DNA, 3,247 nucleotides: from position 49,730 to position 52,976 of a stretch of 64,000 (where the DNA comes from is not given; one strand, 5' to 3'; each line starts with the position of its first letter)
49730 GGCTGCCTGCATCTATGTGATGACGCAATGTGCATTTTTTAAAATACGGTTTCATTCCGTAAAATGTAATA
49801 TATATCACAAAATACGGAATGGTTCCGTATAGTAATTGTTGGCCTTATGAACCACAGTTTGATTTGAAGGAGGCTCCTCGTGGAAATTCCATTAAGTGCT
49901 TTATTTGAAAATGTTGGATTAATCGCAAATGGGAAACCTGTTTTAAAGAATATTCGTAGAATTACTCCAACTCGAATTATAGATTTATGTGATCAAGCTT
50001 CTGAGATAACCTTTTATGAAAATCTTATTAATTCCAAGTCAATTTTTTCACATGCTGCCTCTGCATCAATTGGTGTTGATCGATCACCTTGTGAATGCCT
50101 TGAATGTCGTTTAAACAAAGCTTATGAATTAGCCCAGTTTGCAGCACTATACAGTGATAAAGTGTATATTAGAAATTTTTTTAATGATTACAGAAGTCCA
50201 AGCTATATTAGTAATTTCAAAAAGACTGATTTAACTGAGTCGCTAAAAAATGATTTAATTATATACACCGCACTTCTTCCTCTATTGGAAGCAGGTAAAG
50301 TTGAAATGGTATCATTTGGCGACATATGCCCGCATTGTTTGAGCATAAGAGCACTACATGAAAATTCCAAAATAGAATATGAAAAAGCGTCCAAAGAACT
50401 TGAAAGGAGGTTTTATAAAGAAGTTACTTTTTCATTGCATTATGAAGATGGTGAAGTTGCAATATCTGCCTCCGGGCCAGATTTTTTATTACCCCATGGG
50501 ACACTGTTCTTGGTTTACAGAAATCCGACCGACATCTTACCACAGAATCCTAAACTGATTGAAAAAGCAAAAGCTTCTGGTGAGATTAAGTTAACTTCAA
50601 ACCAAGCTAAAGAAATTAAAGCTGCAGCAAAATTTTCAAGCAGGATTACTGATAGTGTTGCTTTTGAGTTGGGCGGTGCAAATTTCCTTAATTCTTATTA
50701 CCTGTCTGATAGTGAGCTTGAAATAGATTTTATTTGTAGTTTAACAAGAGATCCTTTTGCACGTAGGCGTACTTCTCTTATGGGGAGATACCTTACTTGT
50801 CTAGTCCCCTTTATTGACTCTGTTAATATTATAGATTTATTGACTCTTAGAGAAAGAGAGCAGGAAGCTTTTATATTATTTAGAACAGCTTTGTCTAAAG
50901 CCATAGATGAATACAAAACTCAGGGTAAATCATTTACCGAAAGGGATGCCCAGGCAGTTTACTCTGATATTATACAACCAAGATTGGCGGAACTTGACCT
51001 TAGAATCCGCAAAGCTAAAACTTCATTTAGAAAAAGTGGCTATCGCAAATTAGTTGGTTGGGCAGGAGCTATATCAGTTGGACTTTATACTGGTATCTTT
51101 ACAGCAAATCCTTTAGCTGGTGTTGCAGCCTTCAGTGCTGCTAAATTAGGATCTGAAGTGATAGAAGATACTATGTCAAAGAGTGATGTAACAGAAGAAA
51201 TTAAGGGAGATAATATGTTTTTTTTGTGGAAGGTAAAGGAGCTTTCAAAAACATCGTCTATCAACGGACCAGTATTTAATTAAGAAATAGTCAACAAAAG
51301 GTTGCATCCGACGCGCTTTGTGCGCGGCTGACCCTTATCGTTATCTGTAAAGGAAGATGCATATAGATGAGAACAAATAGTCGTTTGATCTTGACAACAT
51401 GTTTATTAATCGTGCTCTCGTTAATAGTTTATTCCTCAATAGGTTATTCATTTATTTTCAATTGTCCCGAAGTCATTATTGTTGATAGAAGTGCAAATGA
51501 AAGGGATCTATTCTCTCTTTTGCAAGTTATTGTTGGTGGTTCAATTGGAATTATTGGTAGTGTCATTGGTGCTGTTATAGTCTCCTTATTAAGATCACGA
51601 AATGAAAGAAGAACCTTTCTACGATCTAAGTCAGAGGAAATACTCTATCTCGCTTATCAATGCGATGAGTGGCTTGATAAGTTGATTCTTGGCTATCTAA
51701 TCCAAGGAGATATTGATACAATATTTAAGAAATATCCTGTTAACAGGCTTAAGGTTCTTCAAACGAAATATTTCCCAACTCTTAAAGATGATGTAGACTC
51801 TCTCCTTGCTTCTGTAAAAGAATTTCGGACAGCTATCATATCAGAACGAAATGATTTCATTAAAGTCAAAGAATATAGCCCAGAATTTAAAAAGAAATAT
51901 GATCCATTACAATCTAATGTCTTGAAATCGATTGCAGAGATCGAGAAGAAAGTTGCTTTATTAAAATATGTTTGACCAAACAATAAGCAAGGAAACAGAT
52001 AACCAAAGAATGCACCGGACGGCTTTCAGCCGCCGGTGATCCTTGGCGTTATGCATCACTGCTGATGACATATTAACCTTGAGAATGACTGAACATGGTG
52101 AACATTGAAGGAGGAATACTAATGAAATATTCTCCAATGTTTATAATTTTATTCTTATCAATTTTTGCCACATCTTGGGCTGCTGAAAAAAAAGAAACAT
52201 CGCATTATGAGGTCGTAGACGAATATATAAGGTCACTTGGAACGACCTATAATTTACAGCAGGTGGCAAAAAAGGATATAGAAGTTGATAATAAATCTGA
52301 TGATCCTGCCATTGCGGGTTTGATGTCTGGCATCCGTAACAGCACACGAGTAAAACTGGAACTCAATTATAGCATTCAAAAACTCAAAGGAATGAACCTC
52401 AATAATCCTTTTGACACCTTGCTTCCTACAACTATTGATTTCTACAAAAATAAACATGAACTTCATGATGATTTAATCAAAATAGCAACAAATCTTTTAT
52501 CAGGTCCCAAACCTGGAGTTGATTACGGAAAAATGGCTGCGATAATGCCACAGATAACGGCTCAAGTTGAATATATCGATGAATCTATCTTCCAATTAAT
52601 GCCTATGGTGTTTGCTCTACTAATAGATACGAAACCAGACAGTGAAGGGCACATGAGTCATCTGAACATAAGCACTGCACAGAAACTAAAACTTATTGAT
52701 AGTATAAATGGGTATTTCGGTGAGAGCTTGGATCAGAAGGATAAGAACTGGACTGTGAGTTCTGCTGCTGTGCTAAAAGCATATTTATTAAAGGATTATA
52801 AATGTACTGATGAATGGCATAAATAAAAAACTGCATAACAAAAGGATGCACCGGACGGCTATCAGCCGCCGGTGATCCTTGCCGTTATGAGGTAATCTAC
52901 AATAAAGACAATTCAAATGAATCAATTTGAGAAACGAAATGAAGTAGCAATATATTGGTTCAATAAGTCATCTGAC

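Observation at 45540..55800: Degenerate chromosomal integron: IntI remnant, Pc-like promoter and at least 12 promoterless cassettes separated by attC-like sites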

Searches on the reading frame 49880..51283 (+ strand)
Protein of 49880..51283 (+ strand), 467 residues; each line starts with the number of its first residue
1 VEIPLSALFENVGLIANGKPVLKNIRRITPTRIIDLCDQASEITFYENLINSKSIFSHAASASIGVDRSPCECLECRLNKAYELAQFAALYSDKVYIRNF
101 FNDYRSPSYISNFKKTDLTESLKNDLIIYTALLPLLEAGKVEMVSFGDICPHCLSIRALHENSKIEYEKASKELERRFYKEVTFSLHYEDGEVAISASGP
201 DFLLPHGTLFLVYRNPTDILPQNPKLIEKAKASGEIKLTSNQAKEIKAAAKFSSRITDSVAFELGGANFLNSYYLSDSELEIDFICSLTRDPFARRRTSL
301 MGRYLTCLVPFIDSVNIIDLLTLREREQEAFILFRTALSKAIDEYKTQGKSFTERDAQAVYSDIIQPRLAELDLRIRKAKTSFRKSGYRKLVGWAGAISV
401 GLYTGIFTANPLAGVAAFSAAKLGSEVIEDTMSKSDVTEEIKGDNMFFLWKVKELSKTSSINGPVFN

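Call 5: search_protein_families(library=ncbifam, proteins=[window:49880-51283:+], max_evalue=0.01)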
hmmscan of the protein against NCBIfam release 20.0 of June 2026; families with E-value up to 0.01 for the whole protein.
window:49880-51283:+ (467 aa): 0 families

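Call 6: search_protein_families(library=pfam, proteins=[window:49880-51283:+], max_evalue=0.01)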
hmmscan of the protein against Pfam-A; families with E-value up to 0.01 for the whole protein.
window:49880-51283:+ (467 aa): 0 families

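Call 20: search_protein_families(library=padloc, proteins=[window:49880-51283:+], max_evalue=0.01)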
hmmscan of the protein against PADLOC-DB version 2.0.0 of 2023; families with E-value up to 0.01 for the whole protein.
window:49880-51283:+ (467 aa): 0 families

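Call 44: find_homologous_proteins(query=window:49880-51283:+)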
Query window:49880-51283:+ (467 aa): 56 proteins with E <= 0.001 among 8000 candidates.
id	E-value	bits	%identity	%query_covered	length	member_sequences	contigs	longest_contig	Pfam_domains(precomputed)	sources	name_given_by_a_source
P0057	1.1e-194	666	67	96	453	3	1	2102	-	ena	-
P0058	2.3e-173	595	60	98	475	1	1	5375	-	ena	-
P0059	4.4e-167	575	57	98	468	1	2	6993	-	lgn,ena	-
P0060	4.9e-166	571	56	98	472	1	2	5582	-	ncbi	-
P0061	6.6e-166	571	56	99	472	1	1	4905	-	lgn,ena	-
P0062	8.6e-166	570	56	99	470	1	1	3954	-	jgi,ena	-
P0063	2.5e-165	569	56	98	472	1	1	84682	-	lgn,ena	-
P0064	5.6e-165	568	55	99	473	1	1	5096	-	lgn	-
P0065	3.0e-163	562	56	98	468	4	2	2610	-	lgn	-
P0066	5.0e-163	561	56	99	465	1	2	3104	-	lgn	-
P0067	1.1e-160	554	54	100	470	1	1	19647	-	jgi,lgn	jgi:hypothetical protein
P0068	1.7e-156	540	53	98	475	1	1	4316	-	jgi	jgi:hypothetical protein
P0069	9.2e-156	537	53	98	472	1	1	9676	-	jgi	jgi:hypothetical protein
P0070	1.0e-153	531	66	77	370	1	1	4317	-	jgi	jgi:hypothetical protein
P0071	2.7e-137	477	52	94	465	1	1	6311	-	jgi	jgi:hypothetical protein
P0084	8.3e-94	333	37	97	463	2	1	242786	-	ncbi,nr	ncbi:MAG TPA: hypothetical protein VNL17_11480 [Verrucomicrobiae bacterium]|nr:hypothetical protein 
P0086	1.1e-92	330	38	97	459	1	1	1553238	-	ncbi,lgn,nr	ncbi:MAG: hypothetical protein JSV30_05580 [Candidatus Omnitrophota bacterium]|nr:MAG: hypothetical 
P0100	5.1e-81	291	34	95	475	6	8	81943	-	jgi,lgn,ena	-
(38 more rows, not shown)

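Call 45: find_encoding_contigs(protein=P0063, flank=8000, max_places=2)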
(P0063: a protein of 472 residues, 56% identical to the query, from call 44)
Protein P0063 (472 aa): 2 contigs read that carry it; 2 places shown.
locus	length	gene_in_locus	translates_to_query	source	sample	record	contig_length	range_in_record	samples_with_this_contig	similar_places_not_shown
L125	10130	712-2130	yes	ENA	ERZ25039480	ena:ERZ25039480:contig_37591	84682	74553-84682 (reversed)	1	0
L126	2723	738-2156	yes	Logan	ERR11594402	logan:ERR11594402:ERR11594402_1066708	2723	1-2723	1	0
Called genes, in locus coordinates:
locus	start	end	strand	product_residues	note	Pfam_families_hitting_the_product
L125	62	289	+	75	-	PF04014:MazE_antitoxin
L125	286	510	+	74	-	-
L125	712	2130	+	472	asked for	-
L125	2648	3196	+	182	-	-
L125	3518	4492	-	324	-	PF10518:TAT_signal (weak), PF23023:Anti-Pycsar_Apyc1, PF00753:Lactamase_B, PF12706:Lactamase_B_2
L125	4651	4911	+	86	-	PF02604:PhdYeFM_antitox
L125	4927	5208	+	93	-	PF05016:ParE_toxin, PF15781:ParE-like_toxin (faint)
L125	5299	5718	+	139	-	PF01243:PNPOx_N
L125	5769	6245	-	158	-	PF01134:GIDA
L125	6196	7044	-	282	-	PF00070:Pyr_redox (weak), PF00890:FAD_binding_2 (faint), PF01134:GIDA, PF01266:DAO, PF07992:Pyr_redox_2 (weak), PF12831:FAD_oxidored, PF13450:NAD_binding_8 (weak)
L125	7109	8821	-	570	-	PF02776:TPP_enzyme_N, PF00205:TPP_enzyme_M, PF02775:TPP_enzyme_C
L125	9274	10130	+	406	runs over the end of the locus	PF00682:HMGL-like, PF22617:HCS_D2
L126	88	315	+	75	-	PF04014:MazE_antitoxin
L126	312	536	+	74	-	-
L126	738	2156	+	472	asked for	-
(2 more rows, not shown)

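Call 46: find_encoding_contigs(protein=P0067, flank=8000, max_places=2)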
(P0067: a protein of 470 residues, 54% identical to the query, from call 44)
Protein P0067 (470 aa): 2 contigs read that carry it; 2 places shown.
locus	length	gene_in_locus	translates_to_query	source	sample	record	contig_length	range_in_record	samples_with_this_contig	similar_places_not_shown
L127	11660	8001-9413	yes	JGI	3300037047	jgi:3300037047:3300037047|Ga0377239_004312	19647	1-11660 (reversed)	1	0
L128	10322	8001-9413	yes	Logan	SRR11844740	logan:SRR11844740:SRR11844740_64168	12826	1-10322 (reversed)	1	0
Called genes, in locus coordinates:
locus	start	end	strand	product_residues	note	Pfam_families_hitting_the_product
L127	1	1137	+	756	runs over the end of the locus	PF03235:GmrSD_N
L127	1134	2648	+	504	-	PF12161:HsdM_N, PF02384:N6_Mtase, PF07669:Eco57I (faint)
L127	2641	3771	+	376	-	PF01420:Methylase_S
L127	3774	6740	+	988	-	PF04313:HSDR_N, PF04851:ResIII, PF18766:SWI2_SNF2, PF22679:T1R_D3-like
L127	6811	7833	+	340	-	PF00176:SNF2-rel_dom, PF13872:AAA_34 (weak), PF04851:ResIII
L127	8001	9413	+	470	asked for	-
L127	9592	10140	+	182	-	-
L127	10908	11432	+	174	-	-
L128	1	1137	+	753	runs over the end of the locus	PF03235:GmrSD_N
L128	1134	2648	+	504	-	PF12161:HsdM_N, PF02384:N6_Mtase, PF07669:Eco57I (faint)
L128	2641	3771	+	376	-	PF01420:Methylase_S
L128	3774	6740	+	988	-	PF04313:HSDR_N, PF04851:ResIII, PF18766:SWI2_SNF2, PF22679:T1R_D3-like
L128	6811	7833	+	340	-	PF00176:SNF2-rel_dom, PF13872:AAA_34 (weak), PF04851:ResIII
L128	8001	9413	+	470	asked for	-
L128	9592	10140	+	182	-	-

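Call 47: find_encoding_contigs(protein=P0084, flank=8000, max_places=2)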
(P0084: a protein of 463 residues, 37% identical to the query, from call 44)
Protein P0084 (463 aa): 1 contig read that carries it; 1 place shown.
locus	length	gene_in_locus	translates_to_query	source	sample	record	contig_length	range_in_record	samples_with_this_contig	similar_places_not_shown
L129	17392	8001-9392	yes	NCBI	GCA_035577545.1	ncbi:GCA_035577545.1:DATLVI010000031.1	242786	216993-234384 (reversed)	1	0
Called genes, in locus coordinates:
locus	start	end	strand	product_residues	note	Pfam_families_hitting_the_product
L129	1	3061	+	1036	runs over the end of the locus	PF26449:DUF8128 (weak), PF01935:DUF87 (weak), PF10412:TrwB_AAD_bind (weak)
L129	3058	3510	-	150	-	-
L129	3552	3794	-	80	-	-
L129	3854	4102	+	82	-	PF13443:HTH_26, PF13560:HTH_31, PF12844:HTH_19 (weak), PF01381:HTH_3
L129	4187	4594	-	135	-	PF28078:GvpU-like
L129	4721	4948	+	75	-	-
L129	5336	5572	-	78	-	-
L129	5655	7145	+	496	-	PF00239:Resolvase, PF07508:Recombinase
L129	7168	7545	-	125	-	PF07883:Cupin_2 (weak)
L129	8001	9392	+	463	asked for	-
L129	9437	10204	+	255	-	PF06044:DpnI, PF17726:DpnI_C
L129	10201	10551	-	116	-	-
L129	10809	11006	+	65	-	-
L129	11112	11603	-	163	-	PF14534:DUF4440, PF12680:SnoaL_2 (weak)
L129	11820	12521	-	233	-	-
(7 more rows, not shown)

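Call 53: search_solved_structures(query=A4, max_evalue=1)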
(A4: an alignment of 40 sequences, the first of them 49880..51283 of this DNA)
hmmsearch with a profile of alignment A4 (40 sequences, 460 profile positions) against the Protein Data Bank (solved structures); distinct sequences matched with E-value up to 1: 1.
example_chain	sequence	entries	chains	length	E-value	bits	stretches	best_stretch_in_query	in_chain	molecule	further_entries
6oh9_A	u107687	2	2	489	0.32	13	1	51-156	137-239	Yeast Guanine Deaminase | Probable guanine deaminase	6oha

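Call 62: predict_structure(alignment_id=A4)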
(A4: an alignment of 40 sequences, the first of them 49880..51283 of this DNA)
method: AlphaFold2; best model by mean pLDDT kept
length: 467 residues; sequences in the alignment: 40
mean_pLDDT: 79.1   pTM: 0.79
mean pLDDT of the five models: 79.1, 76.7, 76.1, 74.5, 73.9
residues with pLDDT >= 90: 168; 70-90: 188; 50-70: 56; < 50: 55
segments of 3 or more residues with pLDDT < 50: 306-308, 392-432, 460-467
pLDDT, mean of each block of 10 residues (from residue 1): 79 94 94 93 91 81 89 91 88 92 81 83 96 93 92 89 85 95 93 92 88 78 84 93 93 92 90 84 83 60 51 76 86 83 66 73 82 78 59 47 42 39 42 59 82 71 34
secondary structure, 60 per line:
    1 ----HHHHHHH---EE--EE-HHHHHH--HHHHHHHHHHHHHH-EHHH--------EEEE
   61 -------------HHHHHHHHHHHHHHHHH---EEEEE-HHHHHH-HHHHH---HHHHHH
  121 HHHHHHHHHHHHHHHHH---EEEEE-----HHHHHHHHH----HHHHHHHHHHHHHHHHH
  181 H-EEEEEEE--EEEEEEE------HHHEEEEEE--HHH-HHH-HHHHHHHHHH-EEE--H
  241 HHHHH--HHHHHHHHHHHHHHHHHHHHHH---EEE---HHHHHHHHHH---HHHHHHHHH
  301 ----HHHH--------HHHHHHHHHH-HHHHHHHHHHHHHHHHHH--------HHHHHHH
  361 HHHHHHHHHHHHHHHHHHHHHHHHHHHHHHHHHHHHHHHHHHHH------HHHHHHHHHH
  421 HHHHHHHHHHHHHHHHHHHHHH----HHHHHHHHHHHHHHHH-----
elements in order: H5-11 H22-27 H30-43 E57-60 H74-90 E94-98 H100-105 H107-111 H115-137 E141-145 H151-159 H164-181 E183-189 E192-198 E208-213 H224-233 E235-237 H240-245 H248-269 E273-275 H279-288 H292-300 H305-308 H317-326 H328-345 H354-404 H411-442 H447-462

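Call 93: find_encoding_contigs(protein=P0086, flank=8000, max_places=1)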
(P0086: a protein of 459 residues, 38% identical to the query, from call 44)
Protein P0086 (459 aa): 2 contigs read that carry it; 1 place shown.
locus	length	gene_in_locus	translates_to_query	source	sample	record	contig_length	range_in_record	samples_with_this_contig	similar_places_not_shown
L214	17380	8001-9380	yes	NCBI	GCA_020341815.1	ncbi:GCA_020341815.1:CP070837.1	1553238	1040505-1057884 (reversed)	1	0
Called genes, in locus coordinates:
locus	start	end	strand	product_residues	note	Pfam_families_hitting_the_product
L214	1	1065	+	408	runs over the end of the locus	PF13742:tRNA_anti_2, PF01336:tRNA_anti-codon, PF02601:Exonuc_VII_L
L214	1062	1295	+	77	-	PF02609:Exonuc_VII_S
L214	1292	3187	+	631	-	PF13292:DXP_synthase_N, PF00456:Transketolase_N (faint), PF00676:E1_dh (faint), PF02775:TPP_enzyme_C (faint), PF02779:Transket_pyr, PF02780:Transketolase_C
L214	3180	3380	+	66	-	PF14697:Fer4_21 (faint), PF12838:Fer4_7 (weak)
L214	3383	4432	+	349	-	PF01855:POR_N, PF02780:Transketolase_C (weak), PF17147:PFOR_II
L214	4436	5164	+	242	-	PF02775:TPP_enzyme_C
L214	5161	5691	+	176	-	PF09970:DUF2204 (weak), PF10706:Aminoglyc_resit (weak), PF14907:NTP_transf_5, PF08843:AbiEii (weak)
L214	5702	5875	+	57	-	-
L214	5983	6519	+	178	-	PF01558:POR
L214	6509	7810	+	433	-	PF00749:tRNA-synt_1c, PF19269:Anticodon_2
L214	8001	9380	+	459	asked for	-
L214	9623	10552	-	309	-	PF00072:Response_reg, PF00990:GGDEF, PF22335:Cas10-Cmr2_palm2 (faint)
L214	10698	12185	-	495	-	PF00512:HisKA, PF02518:HATPase_c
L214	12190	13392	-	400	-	PF08495:FIST, PF10442:FIST_C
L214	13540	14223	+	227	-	-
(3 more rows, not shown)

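Call 94: find_encoding_contigs(protein=P0100, flank=8000, max_places=2)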
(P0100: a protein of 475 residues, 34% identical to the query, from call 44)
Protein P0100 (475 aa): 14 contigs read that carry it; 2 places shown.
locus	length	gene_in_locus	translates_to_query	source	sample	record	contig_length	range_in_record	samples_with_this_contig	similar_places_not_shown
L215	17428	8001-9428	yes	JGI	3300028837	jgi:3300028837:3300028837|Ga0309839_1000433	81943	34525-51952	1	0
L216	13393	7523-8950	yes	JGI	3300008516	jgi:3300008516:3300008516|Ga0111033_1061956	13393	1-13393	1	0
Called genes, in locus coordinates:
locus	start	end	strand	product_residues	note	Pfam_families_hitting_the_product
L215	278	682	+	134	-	PF04982:TM_HPP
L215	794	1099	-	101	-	-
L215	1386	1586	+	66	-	-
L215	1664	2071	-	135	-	PF00571:CBS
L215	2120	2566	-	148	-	-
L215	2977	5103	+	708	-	PF00571:CBS (weak)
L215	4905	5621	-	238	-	-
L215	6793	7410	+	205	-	PF13643:DUF4145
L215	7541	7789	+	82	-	PF05166:YcgL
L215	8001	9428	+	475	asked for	-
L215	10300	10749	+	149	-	-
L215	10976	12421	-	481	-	PF00884:Sulfatase, PF01663:Phosphodiest, PF16347:SGSH_C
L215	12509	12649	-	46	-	-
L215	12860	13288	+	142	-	PF07963:N_methyl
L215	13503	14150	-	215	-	PF07963:N_methyl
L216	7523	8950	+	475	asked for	-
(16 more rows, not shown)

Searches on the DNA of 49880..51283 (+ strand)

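Call 48: search_with_rna_model(model_id=R1, sources=[L125, L126, L127, L128, L129], max_evalue=0.01)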
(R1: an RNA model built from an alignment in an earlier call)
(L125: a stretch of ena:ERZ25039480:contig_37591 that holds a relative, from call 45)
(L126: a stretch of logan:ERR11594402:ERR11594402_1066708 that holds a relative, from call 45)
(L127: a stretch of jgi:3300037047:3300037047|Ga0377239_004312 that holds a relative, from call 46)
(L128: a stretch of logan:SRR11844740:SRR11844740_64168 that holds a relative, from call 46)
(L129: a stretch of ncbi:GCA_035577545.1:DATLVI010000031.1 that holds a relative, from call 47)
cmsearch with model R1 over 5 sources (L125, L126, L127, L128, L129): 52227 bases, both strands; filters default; matches with E-value up to 0.01: 0.
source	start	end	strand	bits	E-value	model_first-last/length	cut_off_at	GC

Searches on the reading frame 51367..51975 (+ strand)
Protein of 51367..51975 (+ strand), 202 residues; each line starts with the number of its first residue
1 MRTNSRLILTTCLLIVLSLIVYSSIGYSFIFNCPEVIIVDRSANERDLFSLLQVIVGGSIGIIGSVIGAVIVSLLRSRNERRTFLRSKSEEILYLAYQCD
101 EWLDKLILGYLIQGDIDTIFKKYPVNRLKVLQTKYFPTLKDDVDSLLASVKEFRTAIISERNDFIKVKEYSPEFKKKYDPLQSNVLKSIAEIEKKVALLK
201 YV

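Call 5: search_protein_families(library=ncbifam, proteins=[window:51367-51975:+], max_evalue=0.01)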
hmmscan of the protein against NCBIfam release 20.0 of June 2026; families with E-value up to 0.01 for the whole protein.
window:51367-51975:+ (202 aa): 1 family
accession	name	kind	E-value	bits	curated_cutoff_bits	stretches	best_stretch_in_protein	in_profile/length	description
NF052650.1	YknW_fam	equivalog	0.0019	17.8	110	1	1-75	31-103/213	YknW family membrane protein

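Call 6: search_protein_families(library=pfam, proteins=[window:51367-51975:+], max_evalue=0.01)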
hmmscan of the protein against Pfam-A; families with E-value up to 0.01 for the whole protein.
window:51367-51975:+ (202 aa): 0 families

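Call 20: search_protein_families(library=padloc, proteins=[window:51367-51975:+], max_evalue=0.01)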
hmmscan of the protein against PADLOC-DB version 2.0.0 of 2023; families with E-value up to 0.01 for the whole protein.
window:51367-51975:+ (202 aa): 0 families

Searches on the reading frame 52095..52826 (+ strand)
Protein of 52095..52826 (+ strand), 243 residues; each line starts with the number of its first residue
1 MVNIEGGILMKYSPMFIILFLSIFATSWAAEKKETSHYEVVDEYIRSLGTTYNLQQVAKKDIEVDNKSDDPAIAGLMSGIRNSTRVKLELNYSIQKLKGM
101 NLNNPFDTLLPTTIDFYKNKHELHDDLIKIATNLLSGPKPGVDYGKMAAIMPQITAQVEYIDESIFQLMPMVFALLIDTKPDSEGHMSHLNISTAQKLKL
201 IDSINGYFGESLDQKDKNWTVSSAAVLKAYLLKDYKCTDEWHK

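Call 5: search_protein_families(library=ncbifam, proteins=[window:52095-52826:+], max_evalue=0.01)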
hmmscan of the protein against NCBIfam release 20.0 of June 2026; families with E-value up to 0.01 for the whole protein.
window:52095-52826:+ (243 aa): 0 families

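Call 6: search_protein_families(library=pfam, proteins=[window:52095-52826:+], max_evalue=0.01)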
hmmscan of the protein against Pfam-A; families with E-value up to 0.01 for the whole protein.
window:52095-52826:+ (243 aa): 0 families

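Call 20: search_protein_families(library=padloc, proteins=[window:52095-52826:+], max_evalue=0.01)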
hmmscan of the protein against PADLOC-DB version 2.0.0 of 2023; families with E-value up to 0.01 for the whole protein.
window:52095-52826:+ (243 aa): 0 families

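Call 65: find_encoding_contigs(protein=window:52095-52826:+, flank=10000, max_places=4)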
Protein window:52095-52826:+ (243 aa): no gene with exactly this product is on record in the collection.

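Call 66: find_encoding_contigs(protein=window:52122-52826:+, flank=10000, max_places=4)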
Protein window:52122-52826:+ (234 aa): 1 contig read that carries it; 1 place shown.
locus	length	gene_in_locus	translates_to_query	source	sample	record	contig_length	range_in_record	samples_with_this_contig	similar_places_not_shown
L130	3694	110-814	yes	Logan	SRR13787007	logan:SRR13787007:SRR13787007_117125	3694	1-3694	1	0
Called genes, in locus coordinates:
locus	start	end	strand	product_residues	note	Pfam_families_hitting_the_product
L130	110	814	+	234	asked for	-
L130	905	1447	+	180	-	-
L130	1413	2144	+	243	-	-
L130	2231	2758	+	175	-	-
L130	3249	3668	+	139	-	PF09719:C_GCAxxG_C_C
